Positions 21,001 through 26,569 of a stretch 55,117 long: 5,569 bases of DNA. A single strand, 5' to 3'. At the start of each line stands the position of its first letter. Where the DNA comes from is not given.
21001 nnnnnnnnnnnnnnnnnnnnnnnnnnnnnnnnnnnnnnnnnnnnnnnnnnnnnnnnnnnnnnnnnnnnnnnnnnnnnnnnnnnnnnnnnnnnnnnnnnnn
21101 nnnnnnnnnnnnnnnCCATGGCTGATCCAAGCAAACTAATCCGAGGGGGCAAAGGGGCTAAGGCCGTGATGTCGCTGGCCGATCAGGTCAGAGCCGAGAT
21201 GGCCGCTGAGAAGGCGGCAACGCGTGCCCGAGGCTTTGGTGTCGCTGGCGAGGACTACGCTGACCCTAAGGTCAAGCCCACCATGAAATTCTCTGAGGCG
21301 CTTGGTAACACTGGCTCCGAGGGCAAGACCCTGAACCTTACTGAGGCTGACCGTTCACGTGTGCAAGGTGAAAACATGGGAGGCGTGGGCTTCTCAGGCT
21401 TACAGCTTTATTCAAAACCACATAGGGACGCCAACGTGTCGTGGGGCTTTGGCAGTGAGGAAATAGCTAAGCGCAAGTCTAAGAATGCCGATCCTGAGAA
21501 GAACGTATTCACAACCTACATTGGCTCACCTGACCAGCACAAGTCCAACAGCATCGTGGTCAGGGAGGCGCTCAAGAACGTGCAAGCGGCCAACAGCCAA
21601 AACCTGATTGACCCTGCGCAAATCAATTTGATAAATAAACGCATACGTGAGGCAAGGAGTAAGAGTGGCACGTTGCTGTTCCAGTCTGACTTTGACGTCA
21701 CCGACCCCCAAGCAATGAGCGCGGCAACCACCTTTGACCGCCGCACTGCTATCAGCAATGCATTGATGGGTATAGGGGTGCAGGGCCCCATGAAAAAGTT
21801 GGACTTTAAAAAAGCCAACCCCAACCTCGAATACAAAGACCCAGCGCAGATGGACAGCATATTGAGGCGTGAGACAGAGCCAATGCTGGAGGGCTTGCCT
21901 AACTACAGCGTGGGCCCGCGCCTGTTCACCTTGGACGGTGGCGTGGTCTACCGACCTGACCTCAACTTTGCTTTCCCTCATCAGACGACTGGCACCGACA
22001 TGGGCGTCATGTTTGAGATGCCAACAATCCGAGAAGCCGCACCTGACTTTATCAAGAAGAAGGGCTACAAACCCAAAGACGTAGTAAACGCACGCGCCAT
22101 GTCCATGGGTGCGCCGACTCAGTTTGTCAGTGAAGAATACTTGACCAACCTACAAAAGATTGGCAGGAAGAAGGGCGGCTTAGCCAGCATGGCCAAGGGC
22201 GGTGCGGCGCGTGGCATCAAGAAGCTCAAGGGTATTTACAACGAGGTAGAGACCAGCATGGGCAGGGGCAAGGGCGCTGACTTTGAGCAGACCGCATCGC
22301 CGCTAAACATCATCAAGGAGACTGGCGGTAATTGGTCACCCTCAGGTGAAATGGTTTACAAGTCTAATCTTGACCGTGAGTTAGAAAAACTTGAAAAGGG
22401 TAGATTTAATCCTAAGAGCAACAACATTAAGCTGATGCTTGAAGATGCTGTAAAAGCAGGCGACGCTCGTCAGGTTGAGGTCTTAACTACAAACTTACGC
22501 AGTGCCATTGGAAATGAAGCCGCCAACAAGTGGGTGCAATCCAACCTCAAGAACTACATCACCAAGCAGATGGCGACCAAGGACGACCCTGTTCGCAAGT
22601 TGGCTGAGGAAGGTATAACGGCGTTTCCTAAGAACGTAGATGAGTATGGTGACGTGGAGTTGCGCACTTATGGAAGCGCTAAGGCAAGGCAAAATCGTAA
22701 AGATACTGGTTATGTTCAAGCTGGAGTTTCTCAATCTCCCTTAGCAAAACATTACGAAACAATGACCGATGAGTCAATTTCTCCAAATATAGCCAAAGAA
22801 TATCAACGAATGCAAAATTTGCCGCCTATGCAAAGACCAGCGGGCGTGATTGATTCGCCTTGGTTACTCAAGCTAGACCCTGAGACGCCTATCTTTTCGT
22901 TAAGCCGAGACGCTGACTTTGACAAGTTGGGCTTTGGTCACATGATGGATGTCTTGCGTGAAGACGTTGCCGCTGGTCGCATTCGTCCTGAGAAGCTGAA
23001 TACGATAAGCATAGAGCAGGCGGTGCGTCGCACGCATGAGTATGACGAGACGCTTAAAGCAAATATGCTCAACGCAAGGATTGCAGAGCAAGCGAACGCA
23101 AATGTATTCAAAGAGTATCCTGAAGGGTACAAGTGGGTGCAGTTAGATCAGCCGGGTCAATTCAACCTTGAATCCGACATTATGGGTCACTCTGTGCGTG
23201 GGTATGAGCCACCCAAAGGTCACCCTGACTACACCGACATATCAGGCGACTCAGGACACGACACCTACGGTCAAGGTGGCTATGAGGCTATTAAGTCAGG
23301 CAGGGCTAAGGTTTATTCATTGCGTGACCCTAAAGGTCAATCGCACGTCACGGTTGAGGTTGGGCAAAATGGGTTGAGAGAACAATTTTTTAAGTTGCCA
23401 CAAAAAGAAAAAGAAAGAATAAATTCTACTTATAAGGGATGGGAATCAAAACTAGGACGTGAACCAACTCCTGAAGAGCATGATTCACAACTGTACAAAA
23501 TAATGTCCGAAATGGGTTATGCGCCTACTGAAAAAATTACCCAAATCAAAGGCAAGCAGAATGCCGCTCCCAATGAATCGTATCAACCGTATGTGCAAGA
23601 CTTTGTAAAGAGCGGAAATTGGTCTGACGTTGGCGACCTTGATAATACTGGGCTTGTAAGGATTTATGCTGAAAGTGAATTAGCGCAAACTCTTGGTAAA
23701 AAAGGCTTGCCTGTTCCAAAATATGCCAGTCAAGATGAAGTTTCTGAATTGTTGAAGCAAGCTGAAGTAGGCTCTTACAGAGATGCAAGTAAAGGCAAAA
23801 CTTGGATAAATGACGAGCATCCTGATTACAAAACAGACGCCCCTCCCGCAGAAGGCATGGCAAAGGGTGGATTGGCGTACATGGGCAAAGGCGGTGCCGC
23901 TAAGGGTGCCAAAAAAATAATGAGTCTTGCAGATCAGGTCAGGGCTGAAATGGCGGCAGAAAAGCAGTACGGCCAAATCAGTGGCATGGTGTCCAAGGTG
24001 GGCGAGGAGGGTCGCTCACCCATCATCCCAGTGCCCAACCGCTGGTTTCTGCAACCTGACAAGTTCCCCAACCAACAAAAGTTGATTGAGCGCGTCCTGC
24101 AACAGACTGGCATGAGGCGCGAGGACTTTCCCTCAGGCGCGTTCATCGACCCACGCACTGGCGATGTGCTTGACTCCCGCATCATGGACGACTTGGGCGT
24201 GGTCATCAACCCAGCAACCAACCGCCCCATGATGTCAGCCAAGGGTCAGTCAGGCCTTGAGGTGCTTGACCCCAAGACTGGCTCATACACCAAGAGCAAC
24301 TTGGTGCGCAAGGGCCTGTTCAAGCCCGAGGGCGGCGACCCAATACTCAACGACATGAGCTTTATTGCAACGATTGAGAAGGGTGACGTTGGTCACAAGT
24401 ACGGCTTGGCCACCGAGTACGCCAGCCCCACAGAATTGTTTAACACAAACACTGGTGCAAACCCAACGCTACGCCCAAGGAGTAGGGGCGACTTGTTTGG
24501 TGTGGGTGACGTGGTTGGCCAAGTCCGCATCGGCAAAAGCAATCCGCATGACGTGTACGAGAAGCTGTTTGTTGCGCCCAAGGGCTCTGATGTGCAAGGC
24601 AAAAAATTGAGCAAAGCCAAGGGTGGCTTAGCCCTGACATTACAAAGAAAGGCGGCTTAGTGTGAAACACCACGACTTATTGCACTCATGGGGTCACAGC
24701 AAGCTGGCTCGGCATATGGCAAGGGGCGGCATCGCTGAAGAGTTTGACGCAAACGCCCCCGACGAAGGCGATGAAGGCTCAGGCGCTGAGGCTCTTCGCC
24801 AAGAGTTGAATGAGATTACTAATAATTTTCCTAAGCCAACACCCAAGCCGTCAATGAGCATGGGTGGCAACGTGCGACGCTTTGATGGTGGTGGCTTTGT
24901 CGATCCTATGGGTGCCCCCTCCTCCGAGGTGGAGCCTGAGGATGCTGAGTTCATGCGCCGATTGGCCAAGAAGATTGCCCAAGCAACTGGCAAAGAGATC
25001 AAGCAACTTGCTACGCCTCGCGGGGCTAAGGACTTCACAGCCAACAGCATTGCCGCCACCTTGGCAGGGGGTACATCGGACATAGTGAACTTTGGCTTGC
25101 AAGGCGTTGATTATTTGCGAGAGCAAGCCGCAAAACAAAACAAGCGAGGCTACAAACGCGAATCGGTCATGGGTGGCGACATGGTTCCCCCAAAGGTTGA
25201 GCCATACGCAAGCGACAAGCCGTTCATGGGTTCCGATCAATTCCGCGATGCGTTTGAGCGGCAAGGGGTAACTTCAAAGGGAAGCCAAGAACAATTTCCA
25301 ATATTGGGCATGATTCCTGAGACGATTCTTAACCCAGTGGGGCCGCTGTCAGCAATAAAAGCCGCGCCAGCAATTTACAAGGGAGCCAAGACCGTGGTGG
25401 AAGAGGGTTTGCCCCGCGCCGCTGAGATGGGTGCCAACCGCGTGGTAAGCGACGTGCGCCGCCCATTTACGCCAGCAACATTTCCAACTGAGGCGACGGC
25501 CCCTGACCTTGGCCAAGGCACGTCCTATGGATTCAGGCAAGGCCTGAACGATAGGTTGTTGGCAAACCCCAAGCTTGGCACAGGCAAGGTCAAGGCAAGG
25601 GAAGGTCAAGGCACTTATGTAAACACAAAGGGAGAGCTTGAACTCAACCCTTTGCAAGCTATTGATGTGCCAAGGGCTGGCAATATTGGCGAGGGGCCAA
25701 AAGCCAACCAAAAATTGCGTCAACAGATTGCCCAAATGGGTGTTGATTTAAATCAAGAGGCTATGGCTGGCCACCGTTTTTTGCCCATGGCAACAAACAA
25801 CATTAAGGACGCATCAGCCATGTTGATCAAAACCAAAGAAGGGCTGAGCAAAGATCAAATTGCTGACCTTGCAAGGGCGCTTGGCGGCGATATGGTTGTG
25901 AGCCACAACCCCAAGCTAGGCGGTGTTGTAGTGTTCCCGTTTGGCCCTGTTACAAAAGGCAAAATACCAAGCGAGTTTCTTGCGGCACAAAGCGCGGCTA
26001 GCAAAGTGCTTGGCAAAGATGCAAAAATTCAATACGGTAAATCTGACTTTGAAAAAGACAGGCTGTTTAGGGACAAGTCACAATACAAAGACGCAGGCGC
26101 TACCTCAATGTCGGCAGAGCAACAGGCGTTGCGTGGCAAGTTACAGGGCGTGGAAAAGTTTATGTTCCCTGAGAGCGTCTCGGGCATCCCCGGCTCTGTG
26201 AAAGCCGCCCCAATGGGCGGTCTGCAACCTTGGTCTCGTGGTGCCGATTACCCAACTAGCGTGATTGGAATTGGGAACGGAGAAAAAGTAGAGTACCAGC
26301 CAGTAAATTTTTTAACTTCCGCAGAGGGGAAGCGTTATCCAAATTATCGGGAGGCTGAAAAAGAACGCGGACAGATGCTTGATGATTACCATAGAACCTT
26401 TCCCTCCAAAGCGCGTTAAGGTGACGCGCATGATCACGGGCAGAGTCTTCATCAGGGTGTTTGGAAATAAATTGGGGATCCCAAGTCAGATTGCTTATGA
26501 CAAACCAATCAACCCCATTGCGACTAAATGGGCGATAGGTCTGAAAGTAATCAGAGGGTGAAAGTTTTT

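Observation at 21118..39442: Recurrent bipartite 'hydrophobic-K-K-G-G ... M-x-x-G-G' peptide motif shared by at least eight late (virion-module) proteins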

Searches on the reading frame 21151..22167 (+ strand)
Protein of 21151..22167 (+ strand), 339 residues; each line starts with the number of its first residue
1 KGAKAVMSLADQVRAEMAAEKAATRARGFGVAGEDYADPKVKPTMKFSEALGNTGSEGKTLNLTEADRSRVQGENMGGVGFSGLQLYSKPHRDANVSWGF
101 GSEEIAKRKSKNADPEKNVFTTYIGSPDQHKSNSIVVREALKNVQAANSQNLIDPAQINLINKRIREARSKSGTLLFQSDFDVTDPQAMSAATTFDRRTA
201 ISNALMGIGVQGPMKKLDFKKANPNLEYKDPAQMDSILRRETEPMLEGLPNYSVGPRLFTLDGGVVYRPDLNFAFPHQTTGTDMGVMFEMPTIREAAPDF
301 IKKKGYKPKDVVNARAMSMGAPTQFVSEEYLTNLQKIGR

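Call 83: search_solved_structures(query=A9, max_evalue=1)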
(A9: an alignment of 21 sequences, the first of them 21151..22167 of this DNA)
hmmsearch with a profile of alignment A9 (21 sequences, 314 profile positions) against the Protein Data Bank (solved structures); distinct sequences matched with E-value up to 1: 0.

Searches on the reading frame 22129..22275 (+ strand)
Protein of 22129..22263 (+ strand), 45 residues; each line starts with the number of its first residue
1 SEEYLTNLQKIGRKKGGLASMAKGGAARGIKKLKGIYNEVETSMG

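Call 98: search_dna_similar(query=window:22129-22263:+, collection=phages, mode=protein, max_evalue=10, max_rows=40)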
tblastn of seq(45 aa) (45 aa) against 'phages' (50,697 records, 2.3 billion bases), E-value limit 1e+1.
Records with a match: 2; places in all: 2; records where one place covers at least 80% of the query: 2.
Best place of each record, by identity: <60% 2.
By first word of the organism name: Agrobacterium 2.
By host as written in the record: Agrobacterium tumefaciens C58 2.
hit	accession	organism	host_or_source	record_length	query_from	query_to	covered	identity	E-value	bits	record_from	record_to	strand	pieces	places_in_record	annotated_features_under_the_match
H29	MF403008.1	Agrobacterium phage Atu_ph07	Agrobacterium tumefaciens C58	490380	1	40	89%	42.5%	3e+0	30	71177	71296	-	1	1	putative type II DNA modification enzyme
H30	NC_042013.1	Agrobacterium phage Atu_ph07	Agrobacterium tumefaciens C58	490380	1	40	89%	42.5%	3e+0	30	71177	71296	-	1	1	putative type II DNA modification enzyme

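Call 99: get_annotated_region(hit=H29, flank=6000)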
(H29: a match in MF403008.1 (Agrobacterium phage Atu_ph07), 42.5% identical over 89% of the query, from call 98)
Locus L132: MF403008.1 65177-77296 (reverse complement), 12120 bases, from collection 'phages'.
description: Agrobacterium phage Atu_ph07, complete genome.
organism: Agrobacterium phage Atu_ph07 (NCBI taxid 2024264)
taxonomy: Viruses; Duplodnaviria; Heunggongvirae; Uroviricota; Caudoviricetes; Polybotosvirus; Polybotosvirus Atuph07
host: Agrobacterium tumefaciens C58; source: -; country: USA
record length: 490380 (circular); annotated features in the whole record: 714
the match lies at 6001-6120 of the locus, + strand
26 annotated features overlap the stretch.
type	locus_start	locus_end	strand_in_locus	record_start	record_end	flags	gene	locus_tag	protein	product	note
CDS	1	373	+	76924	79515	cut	-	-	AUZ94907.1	hypothetical protein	-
CDS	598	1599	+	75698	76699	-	-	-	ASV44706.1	hypothetical protein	-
CDS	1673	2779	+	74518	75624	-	-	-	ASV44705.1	hypothetical protein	-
CDS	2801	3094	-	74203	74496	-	-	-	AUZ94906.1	hypothetical protein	-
CDS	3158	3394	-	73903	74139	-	-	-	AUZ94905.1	hypothetical protein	-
CDS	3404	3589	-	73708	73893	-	-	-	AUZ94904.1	hypothetical protein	-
CDS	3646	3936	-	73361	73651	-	-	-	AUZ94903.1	hypothetical protein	-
CDS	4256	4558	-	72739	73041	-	-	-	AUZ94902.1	hypothetical protein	-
CDS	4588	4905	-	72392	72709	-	-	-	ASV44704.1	hypothetical protein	-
CDS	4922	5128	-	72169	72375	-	-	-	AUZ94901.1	hypothetical protein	-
CDS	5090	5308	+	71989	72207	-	-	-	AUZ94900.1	hypothetical protein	-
CDS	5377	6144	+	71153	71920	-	-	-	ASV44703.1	putative type II DNA modification enzyme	-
CDS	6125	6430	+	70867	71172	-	-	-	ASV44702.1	hypothetical protein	-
CDS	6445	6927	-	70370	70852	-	-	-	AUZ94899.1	hypothetical protein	-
CDS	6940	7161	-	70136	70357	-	-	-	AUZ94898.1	hypothetical protein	-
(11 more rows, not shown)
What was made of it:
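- Tried and rejected: The Atu_ph07 hit is chance (call 99).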

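Call 121: search_protein_representatives(alignment_id=A10)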
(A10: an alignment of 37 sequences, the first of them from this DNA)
Query: 37 sequences, 45 profile positions. Proteins with E-value up to 0.001 (for the whole library): 181; up to 1e-10: 33; up to 1e-30: 1. The best 150 are listed.
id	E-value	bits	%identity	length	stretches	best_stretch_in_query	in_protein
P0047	1.2e-32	127.7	-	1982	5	3-44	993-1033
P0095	2.0e-26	107.9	-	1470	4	1-43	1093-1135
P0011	3.3e-24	100.7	-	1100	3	4-43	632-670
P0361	9.2e-23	96.1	-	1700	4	1-34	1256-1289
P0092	9.3e-21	89.7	-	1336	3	3-40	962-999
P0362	4.8e-20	87.4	-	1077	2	2-43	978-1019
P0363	1.3e-19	86.1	-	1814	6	1-44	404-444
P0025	3.7e-19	84.6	-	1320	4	3-42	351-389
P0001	1.2e-18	82.9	-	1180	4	3-44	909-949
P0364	3.7e-18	81.4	-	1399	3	1-44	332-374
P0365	1.4e-16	76.3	-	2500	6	1-43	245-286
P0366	1.7e-16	76.1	-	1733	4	8-31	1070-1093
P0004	2.4e-16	75.6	-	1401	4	2-43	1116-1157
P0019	4.1e-16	74.8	-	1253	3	3-44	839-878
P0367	1.6e-15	73.0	-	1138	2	6-44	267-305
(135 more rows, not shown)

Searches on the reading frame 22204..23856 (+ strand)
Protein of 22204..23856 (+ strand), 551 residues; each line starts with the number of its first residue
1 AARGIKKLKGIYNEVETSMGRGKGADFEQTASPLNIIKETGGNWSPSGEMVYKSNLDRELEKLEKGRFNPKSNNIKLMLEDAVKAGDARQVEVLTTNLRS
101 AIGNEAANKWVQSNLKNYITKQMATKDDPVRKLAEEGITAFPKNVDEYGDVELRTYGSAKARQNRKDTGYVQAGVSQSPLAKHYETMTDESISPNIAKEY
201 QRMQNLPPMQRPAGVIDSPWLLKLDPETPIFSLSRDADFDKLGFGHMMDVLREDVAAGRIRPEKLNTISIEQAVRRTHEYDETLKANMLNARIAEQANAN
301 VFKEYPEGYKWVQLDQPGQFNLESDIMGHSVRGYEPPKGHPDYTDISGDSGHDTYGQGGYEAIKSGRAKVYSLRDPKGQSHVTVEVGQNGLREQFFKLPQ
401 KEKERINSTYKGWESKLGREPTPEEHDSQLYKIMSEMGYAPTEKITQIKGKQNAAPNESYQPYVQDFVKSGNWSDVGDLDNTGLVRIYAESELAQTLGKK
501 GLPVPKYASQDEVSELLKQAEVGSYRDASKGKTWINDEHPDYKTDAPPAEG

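Call 107: search_dna_similar(query=window:22204-23856:+, collection=phages, mode=protein, max_evalue=0.001, max_rows=30, rows=spread)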
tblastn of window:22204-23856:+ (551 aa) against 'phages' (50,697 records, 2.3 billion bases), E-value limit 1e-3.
Records with a match: 1; places in all: 1; records where one place covers at least 80% of the query: 0.
Best place of each record, by identity: <60% 1.
By first word of the organism name: Phage 1.
By host as written in the record: Gammaproteobacteria 1.
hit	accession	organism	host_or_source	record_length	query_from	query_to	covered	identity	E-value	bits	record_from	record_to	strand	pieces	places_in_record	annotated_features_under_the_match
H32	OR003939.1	Phage DSL-LC04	Gammaproteobacteria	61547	215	531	58%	25.9%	2e-17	92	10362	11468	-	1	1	PcfJ-like protein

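Call 108: get_annotated_region(hit=H32, flank=6000)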
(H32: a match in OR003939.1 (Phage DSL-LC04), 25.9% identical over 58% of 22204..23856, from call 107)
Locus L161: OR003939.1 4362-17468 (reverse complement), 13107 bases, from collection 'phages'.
description: Phage DSL-LC04, complete genome.
organism: Phage DSL-LC04 (NCBI taxid 3058958)
taxonomy: Viruses; Duplodnaviria; Heunggongvirae; Uroviricota; Caudoviricetes
host: Gammaproteobacteria; source: water sample of Dishui Lake; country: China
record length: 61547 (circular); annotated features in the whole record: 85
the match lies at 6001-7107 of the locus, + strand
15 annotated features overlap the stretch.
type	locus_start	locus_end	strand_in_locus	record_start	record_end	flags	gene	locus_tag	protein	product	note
CDS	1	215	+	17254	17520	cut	-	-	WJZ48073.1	hypothetical protein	-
CDS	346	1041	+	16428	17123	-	-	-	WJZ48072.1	hypothetical protein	-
CDS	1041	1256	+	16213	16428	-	-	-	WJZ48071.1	hypothetical protein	-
CDS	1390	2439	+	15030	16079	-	-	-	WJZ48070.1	hypothetical protein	-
CDS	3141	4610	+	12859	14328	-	-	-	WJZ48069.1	terminase large subunit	-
CDS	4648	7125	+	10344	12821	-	-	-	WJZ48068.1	PcfJ-like protein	-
CDS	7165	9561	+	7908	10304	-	-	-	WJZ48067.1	portal protein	-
CDS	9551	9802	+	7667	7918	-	-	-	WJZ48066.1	hypothetical protein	-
CDS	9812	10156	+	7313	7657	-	-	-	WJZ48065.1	hypothetical protein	-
CDS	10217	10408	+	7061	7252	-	-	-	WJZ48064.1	type III secretion system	-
CDS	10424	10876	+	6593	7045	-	-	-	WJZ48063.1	co-chaperonin GroES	-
CDS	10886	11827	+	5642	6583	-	-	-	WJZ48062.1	hypothetical protein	-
CDS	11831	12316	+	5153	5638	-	-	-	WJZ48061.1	hypothetical protein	-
CDS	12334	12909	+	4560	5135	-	-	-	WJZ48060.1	hypothetical protein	-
CDS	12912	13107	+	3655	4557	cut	-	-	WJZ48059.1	major capsid protein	-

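Call 114: search_protein_families(library=pfam, proteins=[L161:4648-7125:+], max_evalue=0.01)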
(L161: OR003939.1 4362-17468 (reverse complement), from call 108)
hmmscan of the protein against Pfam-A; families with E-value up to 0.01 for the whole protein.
L161:4648-7125:+ (825 aa): 1 family
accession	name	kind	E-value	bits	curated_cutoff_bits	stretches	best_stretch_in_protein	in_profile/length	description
PF14284.11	PcfJ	-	5.2e-09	36.5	25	1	619-665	75-123/147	PcfJ-like protein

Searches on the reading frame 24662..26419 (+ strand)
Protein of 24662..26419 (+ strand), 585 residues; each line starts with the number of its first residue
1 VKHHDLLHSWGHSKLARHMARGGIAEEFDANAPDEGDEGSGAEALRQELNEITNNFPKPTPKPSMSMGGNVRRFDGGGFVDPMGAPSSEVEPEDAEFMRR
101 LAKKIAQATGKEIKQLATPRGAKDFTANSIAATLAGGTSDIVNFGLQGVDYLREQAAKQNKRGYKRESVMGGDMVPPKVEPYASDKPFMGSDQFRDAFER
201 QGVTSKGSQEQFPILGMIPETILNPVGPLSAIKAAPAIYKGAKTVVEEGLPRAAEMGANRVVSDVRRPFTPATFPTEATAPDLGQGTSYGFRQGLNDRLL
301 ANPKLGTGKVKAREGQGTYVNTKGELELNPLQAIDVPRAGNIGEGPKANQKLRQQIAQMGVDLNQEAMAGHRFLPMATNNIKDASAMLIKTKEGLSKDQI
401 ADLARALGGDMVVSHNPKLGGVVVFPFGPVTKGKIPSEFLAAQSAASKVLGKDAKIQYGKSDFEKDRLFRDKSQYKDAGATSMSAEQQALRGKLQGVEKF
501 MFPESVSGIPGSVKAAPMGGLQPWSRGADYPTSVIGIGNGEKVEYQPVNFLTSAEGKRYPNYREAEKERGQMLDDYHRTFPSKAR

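Call 6: search_protein_families(library=phrogs, proteins=[window:24662-26419:+], max_evalue=0.001)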
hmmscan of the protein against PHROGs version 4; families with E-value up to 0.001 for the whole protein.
window:24662-26419:+ (585 aa): 0 families

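Call 7: search_protein_families(library=pfam, proteins=[window:24662-26419:+], max_evalue=0.01)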
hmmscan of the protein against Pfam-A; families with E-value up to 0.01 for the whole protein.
window:24662-26419:+ (585 aa): 0 families

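Call 82: search_solved_structures(query=A8, max_evalue=1)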
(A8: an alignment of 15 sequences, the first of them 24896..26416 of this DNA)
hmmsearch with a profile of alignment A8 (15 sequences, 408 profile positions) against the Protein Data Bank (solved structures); distinct sequences matched with E-value up to 1: 0.

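Call 84: search_protein_families(library=pfam, alignment_id=A8, max_evalue=0.1)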
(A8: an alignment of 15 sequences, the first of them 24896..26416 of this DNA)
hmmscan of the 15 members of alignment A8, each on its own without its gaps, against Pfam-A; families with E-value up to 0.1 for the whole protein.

A. member 1, window:24896-26416:+ (507 aa): 0 families

B. families by the number of members that match (of 15 scanned): 1 family
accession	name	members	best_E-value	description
PF23845.1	TIM-barrel_NCTSP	1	0.051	Non-contractile tail sheath protein TIM barrel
